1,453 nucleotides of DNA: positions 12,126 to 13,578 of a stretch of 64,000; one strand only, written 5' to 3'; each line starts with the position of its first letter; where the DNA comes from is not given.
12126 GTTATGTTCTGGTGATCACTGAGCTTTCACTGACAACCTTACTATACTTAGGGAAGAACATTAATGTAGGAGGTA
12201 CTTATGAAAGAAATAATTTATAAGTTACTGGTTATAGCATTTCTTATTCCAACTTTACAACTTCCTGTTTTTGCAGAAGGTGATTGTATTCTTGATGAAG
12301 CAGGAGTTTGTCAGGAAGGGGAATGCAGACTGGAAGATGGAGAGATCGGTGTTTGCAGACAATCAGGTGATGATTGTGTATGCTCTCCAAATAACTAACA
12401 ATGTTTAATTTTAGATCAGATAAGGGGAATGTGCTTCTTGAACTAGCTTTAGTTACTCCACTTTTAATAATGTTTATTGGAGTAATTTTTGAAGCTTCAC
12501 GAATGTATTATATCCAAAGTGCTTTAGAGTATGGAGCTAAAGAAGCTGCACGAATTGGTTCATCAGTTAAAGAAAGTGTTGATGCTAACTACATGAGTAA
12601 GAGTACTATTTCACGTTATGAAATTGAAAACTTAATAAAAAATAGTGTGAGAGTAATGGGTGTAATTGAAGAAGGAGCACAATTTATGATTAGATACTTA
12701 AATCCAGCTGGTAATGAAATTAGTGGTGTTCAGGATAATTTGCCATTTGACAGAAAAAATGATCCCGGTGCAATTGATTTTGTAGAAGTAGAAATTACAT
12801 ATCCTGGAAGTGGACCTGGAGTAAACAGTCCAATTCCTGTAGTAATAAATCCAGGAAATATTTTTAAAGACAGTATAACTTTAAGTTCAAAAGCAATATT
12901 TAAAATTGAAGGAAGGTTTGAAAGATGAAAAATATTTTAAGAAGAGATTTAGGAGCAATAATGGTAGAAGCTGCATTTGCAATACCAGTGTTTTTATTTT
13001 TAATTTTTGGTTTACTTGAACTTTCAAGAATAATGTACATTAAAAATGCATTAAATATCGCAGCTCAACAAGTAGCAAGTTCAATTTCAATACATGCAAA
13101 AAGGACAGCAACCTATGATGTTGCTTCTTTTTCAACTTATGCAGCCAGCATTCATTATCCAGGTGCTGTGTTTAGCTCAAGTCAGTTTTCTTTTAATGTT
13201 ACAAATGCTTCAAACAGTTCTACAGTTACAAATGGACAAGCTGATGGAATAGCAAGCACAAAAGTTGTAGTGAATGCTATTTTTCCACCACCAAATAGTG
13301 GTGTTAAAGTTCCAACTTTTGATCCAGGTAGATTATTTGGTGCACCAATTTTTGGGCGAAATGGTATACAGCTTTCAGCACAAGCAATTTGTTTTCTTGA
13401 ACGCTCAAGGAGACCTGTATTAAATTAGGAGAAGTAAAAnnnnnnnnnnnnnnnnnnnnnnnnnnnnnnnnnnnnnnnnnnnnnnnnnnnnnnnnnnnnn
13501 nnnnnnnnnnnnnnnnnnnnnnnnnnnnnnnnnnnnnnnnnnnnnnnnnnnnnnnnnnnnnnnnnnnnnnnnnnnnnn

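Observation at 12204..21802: Tad/Cpa pilus locus lacking a recognisable Flp pilin and prepilin peptidase. It is led by a six-cysteine acidic secreted peptide.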

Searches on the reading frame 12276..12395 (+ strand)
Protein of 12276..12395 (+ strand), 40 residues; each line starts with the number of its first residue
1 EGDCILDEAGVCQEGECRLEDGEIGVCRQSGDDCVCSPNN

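Call 51: predict_structure(alignment_id=A4)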
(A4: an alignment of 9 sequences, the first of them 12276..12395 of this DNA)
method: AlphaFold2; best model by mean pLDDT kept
length: 40 residues; sequences in the alignment: 9
mean_pLDDT: 85.6   pTM: 0.53
mean pLDDT of the five models: 85.6, 85.5, 85.1, 84.3, 70.7
residues with pLDDT >= 90: 5; 70-90: 33; 50-70: 1; < 50: 1
segments of 3 or more residues with pLDDT < 50: none
pLDDT, mean of each block of 10 residues (from residue 1): 79 87 89 87
secondary structure, 60 per line:
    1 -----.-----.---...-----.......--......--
elements in order: E16-18 E24-30 E33-38
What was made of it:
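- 12204..12398 (+): Gene for the 64-aa secreted cysteine-rich acidic peptide. Signal peptide approx. 12204-12275; mature 40 aa at 12276-12395, six Cys, net charge -9. AlphaFold2 mature domain has pLDDT 85.6 with three beta strands (call 51).
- On Beta-defensin (PF00711): AlphaFold2 predicts three strands (16-18, 24-30, 33-38) carrying C3, C4 and C5/C6 (call 51).
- AlphaFold2 gives pLDDT 85.6 (call 51).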

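Call 55: fold_search(model_id=the predicted structure, library=pdb)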
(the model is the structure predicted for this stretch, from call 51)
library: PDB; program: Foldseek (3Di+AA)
matches with E <= 10: 50; with E <= 0.001: 0
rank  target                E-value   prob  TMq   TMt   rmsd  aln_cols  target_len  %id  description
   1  9gd3_W                3.0e+00  0.08  0.34  0.03   5.1        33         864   18  Structure of a mononucleosome bound by one copy of Chd1 with the DBD on the exit-side DNA. (released 2024-09-18)
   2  2i2l_B                3.2e+00  0.11  0.33  0.14   3.2        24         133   17  X-ray Crystal Structure of Protein yopX from Bacillus subtilis. Northeast Structural Genomics Consortium Target SR411. (released 2006-08-29)
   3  9oz6_A                3.9e+00  0.11  0.42  0.41   6.0        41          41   12  Cryo-EM structure of 1:1 chicken ROS1 and chicken NEL complex. (released 2026-02-25)
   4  9a3z_B                3.9e+00  0.09  0.40  0.08   7.6        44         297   14  A predicted model of tissue transglutaminase 2 (TG2) in complex with plasma fibronectin's gelatin binding domain (FNI6 (released 2024-02-02)
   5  3e07_A                4.2e+00  0.04  0.27  0.15  11.0        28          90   28  Crystal structure of spatzle cystine knot (released 2008-09-23)
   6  4blt_C                4.2e+00  0.04  0.28  0.06   5.7        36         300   19  P4 PROTEIN FROM BACTERIOPHAGE PHI12 S292A MUTANT IN COMPLEX WITH AMPcPP (released 2013-08-21)
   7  4blt_B                4.2e+00  0.04  0.27  0.06   5.8        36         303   19  P4 PROTEIN FROM BACTERIOPHAGE PHI12 S292A MUTANT IN COMPLEX WITH AMPcPP (released 2013-08-21)
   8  4blt_A                4.2e+00  0.04  0.28  0.06   5.7        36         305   19  P4 PROTEIN FROM BACTERIOPHAGE PHI12 S292A MUTANT IN COMPLEX WITH AMPcPP (released 2013-08-21)
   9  4bls_A                4.5e+00  0.04  0.28  0.06   5.7        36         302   19  P4 PROTEIN FROM BACTERIOPHAGE PHI12 Q278A MUTANT IN COMPLEX WITH AMPcPP (released 2013-08-21)
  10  4bls_C                4.5e+00  0.04  0.28  0.06   5.7        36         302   19  P4 PROTEIN FROM BACTERIOPHAGE PHI12 Q278A MUTANT IN COMPLEX WITH AMPcPP (released 2013-08-21)
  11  4bls_B                4.5e+00  0.04  0.28  0.06   5.7        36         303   19  P4 PROTEIN FROM BACTERIOPHAGE PHI12 Q278A MUTANT IN COMPLEX WITH AMPcPP (released 2013-08-21)
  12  9gd2_W                4.8e+00  0.07  0.36  0.03   4.9        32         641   19  Structure of Chd1 bound to a dinucleosome with a dyad-to-dyad distance of 103 bp. (released 2024-09-18)
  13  2vht_A                4.8e+00  0.04  0.27  0.06   5.7        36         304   19  P4 PROTEIN FROM BACTERIOPHAGE PHI12 R279A mutant in complex with ATP (released 2007-12-04)
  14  2vhc_A                4.8e+00  0.04  0.27  0.06   5.7        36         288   19  P4 PROTEIN FROM BACTERIOPHAGE PHI12 N234G mutant in complex with AMPCPP and MN (released 2007-12-04)
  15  2vhj_A                4.8e+00  0.04  0.27  0.06   5.7        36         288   19  P4 PROTEIN FROM BACTERIOPHAGE PHI12 S252A mutant in complex with ADP (released 2007-12-04)
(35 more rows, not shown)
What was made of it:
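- On Beta-defensin (PF00711): Foldseek against the PDB found nothing at E<3 (call 55).
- Tried and rejected: Nothing was significant (call 55).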

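Call 65: search_solved_structures(query=A4, max_evalue=10, show_alignments=2)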
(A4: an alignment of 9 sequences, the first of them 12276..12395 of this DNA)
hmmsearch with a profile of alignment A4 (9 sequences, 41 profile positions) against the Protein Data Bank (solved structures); distinct sequences matched with E-value up to 10: 2.
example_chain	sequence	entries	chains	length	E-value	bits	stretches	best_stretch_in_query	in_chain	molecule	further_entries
1ut3_A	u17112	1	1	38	0.3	14.2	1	10-35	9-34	SPHENISCIN-2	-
5elh_A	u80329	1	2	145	3.1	11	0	7-18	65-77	RING finger protein unkempt homolog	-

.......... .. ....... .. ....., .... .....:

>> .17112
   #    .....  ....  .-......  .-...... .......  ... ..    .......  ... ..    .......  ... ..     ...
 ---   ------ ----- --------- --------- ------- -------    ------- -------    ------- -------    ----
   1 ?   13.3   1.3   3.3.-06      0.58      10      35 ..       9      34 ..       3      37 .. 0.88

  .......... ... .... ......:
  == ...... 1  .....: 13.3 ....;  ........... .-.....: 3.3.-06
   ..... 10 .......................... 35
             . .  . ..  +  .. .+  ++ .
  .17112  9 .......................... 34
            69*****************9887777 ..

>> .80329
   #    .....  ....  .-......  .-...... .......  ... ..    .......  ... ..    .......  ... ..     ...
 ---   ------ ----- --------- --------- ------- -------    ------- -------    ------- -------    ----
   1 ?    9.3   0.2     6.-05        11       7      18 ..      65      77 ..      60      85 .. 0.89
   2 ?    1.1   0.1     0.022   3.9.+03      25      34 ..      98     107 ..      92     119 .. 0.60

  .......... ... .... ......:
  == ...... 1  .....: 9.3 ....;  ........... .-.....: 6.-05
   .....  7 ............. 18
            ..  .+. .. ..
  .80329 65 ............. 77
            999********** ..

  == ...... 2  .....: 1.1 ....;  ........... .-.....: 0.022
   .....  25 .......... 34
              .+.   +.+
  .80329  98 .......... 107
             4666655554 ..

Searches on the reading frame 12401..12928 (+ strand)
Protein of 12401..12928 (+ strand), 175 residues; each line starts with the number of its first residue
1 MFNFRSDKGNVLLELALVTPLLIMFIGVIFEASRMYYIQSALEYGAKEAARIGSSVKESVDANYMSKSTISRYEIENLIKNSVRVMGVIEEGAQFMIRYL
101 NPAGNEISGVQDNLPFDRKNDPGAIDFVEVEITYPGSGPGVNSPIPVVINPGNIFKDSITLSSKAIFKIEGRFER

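Call 3: search_protein_families(library=pfam, proteins=[window:12401-12928:+], max_evalue=0.1)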
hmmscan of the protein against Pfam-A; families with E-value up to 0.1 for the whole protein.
window:12401-12928:+ (175 aa): 2 families
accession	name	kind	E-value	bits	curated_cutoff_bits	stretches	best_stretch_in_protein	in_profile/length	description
PF07811.17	TadE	-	1.7e-10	41.3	22.9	1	11-51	3-43/43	TadE-like protein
PF13400.11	Tad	-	0.032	15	22.3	1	9-53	1-44/47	Putative Flp pilus-assembly TadE/G-like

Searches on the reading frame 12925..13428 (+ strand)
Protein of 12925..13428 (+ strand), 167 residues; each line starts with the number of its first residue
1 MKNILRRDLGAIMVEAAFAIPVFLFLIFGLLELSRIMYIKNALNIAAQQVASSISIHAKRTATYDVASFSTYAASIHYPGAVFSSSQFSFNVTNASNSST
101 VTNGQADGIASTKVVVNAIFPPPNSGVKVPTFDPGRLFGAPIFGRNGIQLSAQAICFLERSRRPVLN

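Call 3: search_protein_families(library=pfam, proteins=[window:12925-13428:+], max_evalue=0.1)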
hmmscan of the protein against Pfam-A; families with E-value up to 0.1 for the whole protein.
window:12925-13428:+ (167 aa): 1 family
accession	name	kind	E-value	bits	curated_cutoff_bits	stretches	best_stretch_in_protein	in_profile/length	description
PF07811.17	TadE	-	7.8e-11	42.4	22.9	1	10-51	1-42/43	TadE-like protein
